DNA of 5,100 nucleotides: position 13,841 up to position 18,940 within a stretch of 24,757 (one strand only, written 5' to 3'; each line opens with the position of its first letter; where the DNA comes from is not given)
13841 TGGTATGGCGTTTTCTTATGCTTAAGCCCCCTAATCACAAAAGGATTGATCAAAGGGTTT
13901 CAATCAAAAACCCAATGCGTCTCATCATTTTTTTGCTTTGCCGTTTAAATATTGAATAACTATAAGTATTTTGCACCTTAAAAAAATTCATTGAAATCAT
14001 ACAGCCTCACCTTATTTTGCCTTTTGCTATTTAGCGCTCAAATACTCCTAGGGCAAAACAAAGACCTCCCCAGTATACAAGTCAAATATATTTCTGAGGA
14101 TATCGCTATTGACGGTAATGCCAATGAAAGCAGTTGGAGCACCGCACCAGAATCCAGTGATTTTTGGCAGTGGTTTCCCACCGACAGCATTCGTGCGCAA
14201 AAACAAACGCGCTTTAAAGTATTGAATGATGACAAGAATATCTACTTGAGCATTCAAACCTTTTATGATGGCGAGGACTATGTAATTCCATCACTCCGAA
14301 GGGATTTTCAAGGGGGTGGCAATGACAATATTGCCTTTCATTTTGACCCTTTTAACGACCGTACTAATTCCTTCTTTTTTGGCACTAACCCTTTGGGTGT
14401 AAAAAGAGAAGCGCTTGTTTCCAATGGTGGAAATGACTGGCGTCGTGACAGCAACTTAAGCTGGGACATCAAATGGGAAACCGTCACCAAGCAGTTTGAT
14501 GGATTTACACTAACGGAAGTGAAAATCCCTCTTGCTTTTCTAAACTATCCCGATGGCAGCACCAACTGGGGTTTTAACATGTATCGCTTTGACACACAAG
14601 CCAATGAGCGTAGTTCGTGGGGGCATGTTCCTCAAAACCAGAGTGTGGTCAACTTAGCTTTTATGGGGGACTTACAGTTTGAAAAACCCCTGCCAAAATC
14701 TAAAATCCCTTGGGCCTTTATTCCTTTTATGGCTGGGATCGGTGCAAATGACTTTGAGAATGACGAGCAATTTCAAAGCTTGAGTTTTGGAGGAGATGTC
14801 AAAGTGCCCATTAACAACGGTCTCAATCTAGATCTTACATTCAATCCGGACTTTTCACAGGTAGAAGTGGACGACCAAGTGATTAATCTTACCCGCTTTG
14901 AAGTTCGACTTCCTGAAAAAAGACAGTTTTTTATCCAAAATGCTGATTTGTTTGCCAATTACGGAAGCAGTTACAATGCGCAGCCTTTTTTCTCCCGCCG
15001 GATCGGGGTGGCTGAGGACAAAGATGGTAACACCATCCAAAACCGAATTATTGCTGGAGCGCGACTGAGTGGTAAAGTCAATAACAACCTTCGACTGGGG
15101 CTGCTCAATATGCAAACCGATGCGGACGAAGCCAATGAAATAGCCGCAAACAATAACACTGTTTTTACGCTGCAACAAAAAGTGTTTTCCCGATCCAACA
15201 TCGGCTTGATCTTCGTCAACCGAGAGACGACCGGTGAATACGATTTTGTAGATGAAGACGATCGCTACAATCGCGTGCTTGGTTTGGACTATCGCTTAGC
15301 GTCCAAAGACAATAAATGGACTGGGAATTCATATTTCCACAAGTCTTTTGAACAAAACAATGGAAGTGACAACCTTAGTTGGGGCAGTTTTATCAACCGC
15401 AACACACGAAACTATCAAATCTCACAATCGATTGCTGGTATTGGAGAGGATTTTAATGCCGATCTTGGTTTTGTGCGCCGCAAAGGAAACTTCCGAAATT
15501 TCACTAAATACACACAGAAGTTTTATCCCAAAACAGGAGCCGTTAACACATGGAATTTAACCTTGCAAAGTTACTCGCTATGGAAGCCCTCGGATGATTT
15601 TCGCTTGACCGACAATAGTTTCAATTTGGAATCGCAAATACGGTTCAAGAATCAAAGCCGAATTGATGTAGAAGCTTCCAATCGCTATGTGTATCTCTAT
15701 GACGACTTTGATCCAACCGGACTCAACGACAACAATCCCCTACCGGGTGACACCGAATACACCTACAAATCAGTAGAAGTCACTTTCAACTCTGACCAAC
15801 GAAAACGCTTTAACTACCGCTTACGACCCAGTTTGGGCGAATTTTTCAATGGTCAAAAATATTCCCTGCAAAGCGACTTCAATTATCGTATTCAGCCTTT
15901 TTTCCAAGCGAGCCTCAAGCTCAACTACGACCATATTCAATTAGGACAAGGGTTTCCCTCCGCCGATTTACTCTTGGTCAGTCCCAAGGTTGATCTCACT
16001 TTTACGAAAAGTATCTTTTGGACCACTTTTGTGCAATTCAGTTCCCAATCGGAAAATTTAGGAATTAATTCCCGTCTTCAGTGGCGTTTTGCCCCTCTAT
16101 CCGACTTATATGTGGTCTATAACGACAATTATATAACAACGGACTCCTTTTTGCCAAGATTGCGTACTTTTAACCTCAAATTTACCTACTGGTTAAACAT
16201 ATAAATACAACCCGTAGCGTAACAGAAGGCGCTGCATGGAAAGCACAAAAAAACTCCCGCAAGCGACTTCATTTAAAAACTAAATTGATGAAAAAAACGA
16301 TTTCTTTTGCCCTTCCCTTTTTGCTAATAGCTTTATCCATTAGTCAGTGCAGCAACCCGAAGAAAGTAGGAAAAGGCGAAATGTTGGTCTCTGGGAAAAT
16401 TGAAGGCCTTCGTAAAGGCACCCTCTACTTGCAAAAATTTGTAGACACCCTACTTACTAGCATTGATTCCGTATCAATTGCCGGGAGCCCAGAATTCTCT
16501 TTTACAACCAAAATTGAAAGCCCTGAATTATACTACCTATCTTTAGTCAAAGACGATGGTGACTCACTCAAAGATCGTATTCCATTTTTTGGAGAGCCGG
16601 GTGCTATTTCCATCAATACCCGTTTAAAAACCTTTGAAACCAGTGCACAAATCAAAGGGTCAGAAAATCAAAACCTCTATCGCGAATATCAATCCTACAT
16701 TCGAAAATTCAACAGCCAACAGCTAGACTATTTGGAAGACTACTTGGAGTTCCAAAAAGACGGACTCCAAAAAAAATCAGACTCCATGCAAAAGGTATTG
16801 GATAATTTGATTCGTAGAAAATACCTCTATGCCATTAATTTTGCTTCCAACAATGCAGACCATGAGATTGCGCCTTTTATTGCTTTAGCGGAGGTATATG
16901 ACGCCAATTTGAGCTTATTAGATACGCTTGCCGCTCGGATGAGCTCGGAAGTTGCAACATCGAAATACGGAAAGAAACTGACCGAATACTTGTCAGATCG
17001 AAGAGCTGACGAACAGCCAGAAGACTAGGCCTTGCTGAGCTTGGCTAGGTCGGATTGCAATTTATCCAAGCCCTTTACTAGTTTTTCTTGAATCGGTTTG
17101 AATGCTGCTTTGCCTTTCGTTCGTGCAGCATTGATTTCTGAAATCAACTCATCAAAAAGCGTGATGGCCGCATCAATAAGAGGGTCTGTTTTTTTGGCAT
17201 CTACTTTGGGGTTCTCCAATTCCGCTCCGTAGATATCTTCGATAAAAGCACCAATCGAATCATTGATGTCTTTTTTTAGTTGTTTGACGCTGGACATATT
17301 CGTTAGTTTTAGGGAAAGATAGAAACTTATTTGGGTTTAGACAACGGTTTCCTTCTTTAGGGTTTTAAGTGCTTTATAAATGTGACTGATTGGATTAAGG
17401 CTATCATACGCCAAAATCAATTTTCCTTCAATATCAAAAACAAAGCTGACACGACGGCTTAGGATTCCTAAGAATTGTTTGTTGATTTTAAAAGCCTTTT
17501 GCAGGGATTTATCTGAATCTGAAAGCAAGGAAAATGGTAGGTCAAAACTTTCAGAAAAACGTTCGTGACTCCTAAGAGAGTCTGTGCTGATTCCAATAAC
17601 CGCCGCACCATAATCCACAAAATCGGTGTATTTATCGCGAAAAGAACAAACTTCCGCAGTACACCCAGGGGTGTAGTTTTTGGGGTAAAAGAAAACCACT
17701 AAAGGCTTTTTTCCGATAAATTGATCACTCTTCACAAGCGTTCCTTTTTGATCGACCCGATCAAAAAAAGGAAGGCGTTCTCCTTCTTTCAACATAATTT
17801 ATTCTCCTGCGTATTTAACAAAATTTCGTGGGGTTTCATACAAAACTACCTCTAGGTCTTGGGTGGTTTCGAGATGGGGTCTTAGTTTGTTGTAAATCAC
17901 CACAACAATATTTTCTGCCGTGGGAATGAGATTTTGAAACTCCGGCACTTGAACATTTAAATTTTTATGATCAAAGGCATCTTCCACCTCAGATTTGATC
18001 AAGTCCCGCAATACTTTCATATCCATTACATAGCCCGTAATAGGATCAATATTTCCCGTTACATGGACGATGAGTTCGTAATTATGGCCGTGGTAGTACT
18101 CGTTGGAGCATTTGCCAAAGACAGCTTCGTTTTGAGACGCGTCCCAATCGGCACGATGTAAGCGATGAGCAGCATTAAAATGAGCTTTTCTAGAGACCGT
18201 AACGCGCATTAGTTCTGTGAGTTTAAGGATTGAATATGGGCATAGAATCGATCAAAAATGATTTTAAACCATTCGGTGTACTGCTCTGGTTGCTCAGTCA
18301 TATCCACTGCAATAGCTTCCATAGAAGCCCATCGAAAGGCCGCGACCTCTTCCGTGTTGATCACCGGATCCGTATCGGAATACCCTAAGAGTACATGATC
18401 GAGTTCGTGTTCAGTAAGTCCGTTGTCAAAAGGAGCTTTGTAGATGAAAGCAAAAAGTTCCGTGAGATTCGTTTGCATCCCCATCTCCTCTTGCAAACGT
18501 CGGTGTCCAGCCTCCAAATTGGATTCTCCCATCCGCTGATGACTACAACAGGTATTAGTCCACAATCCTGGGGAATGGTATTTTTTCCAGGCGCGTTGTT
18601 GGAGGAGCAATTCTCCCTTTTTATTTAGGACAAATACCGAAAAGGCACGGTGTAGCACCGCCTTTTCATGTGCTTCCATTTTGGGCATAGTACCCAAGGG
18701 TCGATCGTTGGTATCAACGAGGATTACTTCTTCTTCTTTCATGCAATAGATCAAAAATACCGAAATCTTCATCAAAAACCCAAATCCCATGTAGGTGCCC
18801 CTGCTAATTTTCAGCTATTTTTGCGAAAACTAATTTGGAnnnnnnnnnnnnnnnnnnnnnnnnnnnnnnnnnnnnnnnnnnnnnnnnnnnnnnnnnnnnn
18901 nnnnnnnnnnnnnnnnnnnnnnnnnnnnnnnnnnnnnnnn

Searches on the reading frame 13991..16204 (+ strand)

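Call 44: search_protein_families(library=pfam, proteins=[window:13991-16204:+], max_evalue=0.00001)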
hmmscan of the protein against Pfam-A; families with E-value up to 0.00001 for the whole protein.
window:13991-16204:+ (737 aa): 1 family
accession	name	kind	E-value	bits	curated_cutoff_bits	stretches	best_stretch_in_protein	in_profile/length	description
PF19313.5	DUF5916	-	5.6e-30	105.1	22.6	1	242-718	6-490/572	Domain of unknown function (DUF5916)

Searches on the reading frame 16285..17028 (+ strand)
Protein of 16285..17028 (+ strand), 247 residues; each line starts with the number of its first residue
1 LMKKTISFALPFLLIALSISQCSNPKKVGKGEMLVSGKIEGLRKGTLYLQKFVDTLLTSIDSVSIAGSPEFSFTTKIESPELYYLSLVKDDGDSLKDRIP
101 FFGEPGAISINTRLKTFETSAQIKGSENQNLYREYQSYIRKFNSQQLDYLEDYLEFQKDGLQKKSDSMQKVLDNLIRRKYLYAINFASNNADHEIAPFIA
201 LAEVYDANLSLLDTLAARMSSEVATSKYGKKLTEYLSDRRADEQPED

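Call 44: search_protein_families(library=pfam, proteins=[window:16285-17028:+], max_evalue=0.00001)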
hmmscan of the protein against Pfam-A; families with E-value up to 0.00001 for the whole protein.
window:16285-17028:+ (247 aa): 1 family
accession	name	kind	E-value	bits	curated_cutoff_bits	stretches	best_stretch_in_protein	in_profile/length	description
PF14289.11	DUF4369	-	4.5e-17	62.8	25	1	35-132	3-91/91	Domain of unknown function (DUF4369)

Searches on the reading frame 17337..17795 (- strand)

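Call 44: search_protein_families(library=pfam, proteins=[window:17337-17795:-], max_evalue=0.00001)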
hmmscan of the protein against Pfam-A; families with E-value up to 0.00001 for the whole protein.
window:17337-17795:- (152 aa): 2 families
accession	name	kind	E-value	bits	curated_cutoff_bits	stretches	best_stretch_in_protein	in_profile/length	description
PF00578.27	AhpC-TSA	-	1.1e-28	100.1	26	1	5-126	2-121/124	AhpC/TSA family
PF08534.16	Redoxin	-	1.1e-16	61.4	26.6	1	3-127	1-129/148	Redoxin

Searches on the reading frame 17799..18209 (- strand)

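Call 44: search_protein_families(library=pfam, proteins=[window:17799-18209:-], max_evalue=0.00001)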
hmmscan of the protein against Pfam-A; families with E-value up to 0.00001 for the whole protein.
window:17799-18209:- (136 aa): 1 family
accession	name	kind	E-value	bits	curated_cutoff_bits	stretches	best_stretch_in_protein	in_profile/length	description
PF01242.24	PTPS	-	1.9e-33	115.4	22.4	1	5-135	2-120/121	6-pyruvoyl tetrahydropterin synthase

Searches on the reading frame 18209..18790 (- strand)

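Call 44: search_protein_families(library=pfam, proteins=[window:18209-18790:-], max_evalue=0.00001)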
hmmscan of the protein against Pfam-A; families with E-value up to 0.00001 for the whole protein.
window:18209-18790:- (193 aa): 1 family
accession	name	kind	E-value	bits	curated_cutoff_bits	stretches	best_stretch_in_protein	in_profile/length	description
PF00293.34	NUDIX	-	5.5e-20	72.2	21.1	1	46-175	2-134/134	NUDIX domain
